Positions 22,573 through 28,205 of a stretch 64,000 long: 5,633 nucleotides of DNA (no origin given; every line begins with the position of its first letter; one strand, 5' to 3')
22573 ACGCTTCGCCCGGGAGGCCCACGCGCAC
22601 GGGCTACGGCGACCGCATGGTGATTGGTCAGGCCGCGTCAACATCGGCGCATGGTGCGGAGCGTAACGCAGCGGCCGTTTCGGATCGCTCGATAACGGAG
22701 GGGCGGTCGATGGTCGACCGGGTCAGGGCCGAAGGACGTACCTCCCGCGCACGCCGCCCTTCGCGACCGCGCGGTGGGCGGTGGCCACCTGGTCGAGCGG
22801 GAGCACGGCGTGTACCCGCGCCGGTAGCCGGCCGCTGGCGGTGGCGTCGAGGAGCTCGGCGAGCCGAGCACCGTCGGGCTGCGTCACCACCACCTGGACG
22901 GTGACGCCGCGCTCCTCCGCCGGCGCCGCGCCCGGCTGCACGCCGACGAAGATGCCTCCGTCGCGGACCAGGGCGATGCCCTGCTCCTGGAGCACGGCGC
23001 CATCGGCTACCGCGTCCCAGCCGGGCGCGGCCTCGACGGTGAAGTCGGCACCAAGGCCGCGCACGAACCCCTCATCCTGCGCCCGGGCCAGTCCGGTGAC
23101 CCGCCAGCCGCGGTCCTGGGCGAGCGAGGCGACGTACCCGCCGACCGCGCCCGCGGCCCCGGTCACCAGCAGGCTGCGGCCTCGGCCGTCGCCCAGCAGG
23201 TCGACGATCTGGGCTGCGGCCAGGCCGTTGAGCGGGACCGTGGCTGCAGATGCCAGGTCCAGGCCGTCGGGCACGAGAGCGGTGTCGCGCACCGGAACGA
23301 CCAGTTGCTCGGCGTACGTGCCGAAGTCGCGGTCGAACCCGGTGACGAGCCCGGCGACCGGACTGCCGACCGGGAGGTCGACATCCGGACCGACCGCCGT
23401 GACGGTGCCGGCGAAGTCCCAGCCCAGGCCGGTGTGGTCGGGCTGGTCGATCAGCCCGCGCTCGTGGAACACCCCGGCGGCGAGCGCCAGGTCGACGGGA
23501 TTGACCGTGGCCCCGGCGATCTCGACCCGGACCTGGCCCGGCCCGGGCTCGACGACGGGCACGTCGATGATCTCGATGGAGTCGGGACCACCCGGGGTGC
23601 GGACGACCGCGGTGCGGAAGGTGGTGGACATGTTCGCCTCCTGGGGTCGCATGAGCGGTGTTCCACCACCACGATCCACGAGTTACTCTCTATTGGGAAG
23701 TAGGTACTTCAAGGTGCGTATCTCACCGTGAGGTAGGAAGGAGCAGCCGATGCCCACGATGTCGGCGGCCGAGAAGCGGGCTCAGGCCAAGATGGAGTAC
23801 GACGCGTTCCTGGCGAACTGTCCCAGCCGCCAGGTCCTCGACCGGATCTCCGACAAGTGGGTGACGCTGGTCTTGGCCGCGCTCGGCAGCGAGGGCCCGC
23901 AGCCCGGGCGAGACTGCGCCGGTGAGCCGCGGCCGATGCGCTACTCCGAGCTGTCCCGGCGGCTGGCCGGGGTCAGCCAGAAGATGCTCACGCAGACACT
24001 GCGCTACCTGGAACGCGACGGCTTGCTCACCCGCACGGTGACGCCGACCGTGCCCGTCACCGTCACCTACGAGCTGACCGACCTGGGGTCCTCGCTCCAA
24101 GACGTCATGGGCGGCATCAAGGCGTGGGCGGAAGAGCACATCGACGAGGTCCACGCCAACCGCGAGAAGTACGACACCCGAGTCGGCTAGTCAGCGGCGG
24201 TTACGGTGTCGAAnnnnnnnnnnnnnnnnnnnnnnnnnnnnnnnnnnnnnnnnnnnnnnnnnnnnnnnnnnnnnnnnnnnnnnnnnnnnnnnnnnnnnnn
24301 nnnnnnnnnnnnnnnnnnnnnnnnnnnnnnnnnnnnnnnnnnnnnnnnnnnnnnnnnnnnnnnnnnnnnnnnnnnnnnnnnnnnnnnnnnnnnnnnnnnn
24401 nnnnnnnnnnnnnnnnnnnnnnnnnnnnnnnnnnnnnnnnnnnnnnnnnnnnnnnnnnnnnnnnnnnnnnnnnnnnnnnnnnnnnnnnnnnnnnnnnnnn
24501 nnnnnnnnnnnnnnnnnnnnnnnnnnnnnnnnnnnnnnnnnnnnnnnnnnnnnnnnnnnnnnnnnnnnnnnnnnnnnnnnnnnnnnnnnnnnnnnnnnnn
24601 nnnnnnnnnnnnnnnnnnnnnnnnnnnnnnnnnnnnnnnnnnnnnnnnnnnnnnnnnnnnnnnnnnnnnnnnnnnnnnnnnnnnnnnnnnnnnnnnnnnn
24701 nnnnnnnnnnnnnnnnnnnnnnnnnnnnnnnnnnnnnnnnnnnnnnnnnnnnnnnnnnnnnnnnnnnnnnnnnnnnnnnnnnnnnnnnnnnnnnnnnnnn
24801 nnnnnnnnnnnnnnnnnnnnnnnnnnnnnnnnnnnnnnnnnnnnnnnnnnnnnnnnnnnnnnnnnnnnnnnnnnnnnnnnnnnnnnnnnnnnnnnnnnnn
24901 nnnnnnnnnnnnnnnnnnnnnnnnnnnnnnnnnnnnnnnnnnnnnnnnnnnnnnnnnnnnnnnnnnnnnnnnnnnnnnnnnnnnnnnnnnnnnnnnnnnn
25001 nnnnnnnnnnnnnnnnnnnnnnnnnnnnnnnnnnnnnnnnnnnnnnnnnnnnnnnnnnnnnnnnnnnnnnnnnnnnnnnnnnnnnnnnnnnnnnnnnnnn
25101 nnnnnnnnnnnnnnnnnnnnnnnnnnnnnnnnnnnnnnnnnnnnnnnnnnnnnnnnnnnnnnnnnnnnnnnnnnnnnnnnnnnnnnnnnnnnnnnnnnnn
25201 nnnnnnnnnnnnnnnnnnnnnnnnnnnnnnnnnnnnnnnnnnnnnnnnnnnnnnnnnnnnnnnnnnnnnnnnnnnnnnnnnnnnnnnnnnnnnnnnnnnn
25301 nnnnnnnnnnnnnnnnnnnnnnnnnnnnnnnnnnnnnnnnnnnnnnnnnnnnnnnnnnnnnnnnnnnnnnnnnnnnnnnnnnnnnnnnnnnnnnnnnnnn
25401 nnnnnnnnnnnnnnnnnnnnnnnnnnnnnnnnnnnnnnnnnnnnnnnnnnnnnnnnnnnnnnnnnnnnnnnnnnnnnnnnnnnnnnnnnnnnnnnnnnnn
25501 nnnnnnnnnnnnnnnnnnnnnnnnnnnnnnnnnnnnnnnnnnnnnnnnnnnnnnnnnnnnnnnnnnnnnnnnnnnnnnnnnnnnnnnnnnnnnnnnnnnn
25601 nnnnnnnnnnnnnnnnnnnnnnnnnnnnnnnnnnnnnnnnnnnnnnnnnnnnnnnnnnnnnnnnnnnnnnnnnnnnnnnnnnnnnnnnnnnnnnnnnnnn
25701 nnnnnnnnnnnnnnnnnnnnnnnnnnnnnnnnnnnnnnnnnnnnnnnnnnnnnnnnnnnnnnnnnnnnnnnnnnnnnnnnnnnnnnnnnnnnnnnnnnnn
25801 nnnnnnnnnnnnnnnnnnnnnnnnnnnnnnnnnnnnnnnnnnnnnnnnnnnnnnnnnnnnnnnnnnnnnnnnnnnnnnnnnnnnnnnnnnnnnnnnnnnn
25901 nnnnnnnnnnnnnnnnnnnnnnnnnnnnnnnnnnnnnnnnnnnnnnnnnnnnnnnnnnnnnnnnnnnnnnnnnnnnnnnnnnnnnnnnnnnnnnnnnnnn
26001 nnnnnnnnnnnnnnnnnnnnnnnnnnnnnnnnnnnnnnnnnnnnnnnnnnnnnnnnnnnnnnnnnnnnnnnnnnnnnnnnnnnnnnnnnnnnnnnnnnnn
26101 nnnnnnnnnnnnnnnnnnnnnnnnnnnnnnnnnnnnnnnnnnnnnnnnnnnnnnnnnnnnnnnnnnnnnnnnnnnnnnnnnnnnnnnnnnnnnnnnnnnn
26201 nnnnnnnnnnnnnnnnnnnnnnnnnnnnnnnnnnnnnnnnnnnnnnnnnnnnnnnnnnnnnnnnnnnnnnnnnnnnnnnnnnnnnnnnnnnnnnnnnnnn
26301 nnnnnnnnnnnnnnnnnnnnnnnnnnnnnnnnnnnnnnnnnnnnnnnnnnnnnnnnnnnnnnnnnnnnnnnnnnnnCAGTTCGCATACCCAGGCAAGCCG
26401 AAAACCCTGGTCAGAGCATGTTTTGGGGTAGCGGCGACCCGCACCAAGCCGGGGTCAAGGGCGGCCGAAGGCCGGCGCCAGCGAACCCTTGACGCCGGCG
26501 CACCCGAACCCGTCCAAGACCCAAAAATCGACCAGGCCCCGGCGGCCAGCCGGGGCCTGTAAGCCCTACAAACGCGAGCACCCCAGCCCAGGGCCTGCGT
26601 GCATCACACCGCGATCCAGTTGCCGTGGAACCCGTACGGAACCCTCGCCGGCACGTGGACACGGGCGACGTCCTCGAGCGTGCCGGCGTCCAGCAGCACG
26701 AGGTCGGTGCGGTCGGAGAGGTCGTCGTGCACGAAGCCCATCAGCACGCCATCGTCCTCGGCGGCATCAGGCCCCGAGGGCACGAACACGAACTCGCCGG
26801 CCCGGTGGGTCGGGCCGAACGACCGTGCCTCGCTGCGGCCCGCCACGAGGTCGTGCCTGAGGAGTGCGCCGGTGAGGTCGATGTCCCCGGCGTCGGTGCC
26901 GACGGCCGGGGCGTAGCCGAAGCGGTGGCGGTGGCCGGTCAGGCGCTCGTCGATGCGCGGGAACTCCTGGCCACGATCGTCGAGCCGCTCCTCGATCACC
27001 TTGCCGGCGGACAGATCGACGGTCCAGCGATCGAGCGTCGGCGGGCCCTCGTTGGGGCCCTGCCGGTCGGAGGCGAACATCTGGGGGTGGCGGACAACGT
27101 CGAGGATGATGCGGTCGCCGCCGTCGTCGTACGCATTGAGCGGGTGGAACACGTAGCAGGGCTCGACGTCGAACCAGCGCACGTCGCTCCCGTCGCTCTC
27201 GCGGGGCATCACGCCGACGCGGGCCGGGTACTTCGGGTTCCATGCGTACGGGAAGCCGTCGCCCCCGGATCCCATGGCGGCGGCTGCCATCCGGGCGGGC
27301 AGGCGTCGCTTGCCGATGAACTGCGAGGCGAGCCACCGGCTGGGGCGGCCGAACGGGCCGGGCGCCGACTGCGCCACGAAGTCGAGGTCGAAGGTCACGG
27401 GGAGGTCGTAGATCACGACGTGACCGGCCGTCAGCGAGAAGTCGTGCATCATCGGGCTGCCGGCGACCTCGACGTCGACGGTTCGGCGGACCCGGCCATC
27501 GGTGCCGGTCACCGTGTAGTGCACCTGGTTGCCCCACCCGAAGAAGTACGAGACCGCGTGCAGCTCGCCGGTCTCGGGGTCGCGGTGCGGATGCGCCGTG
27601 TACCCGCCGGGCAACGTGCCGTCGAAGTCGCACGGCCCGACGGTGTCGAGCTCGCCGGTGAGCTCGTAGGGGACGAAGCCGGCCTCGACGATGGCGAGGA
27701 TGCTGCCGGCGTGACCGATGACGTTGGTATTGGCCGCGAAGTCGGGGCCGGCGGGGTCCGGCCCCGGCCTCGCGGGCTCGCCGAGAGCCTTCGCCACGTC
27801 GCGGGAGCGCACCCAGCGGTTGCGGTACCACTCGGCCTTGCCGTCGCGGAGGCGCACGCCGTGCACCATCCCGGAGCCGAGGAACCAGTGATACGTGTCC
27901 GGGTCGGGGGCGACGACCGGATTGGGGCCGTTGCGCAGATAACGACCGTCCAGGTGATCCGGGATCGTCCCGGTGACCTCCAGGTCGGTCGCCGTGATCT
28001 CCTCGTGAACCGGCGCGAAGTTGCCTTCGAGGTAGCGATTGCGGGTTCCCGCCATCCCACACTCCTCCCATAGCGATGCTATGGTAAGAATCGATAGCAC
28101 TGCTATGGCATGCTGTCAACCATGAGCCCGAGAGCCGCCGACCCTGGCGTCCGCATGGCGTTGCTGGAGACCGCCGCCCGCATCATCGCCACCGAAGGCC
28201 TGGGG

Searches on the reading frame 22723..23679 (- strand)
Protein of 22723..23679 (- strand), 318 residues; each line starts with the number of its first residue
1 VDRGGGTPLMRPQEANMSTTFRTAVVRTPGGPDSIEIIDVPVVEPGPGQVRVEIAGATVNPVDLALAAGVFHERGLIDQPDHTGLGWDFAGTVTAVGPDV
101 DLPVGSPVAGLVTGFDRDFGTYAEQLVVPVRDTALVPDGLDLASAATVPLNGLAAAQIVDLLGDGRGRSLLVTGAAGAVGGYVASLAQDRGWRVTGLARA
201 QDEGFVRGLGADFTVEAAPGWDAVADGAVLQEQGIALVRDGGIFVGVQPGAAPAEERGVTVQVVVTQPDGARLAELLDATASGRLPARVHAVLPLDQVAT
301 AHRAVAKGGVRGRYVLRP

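Call 50: search_protein_families(library=pfam, proteins=[window:22723-23679:-], max_evalue=0.0001)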
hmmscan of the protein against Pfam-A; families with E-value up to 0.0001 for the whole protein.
window:22723-23679:- (318 aa): 2 families
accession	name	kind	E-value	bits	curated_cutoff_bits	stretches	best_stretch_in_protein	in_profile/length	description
PF13602.12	ADH_zinc_N_2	-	4.5e-11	44.2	27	1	219-316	22-134/134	Zinc-binding dehydrogenase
PF08240.17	ADH_N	-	3.2e-10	40.6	23.5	1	46-138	1-104/104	Alcohol dehydrogenase GroES-like domain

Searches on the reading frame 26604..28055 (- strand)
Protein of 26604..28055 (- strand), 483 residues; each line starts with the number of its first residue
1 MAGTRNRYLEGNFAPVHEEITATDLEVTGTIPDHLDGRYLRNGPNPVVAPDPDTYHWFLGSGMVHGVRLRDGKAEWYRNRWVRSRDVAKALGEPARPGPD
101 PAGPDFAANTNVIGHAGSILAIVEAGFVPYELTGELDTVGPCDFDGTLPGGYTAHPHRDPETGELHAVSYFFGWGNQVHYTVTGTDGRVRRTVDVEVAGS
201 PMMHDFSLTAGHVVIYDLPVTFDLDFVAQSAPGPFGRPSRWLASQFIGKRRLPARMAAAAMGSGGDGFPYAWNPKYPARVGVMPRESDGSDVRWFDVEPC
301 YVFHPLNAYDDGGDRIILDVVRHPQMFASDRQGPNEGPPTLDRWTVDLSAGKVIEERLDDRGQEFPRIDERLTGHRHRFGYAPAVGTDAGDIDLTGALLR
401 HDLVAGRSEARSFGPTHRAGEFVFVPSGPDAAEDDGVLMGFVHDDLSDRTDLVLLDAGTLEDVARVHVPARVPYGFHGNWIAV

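Call 51: search_protein_families(library=pfam, proteins=[window:26604-28055:-], max_evalue=0.0001)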
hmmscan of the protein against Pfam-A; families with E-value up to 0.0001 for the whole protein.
window:26604-28055:- (483 aa): 1 family
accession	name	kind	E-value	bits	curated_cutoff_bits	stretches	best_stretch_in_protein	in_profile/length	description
PF03055.21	RPE65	-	4.4e-114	382.6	27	1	13-481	1-468/469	Retinal pigment epithelial membrane protein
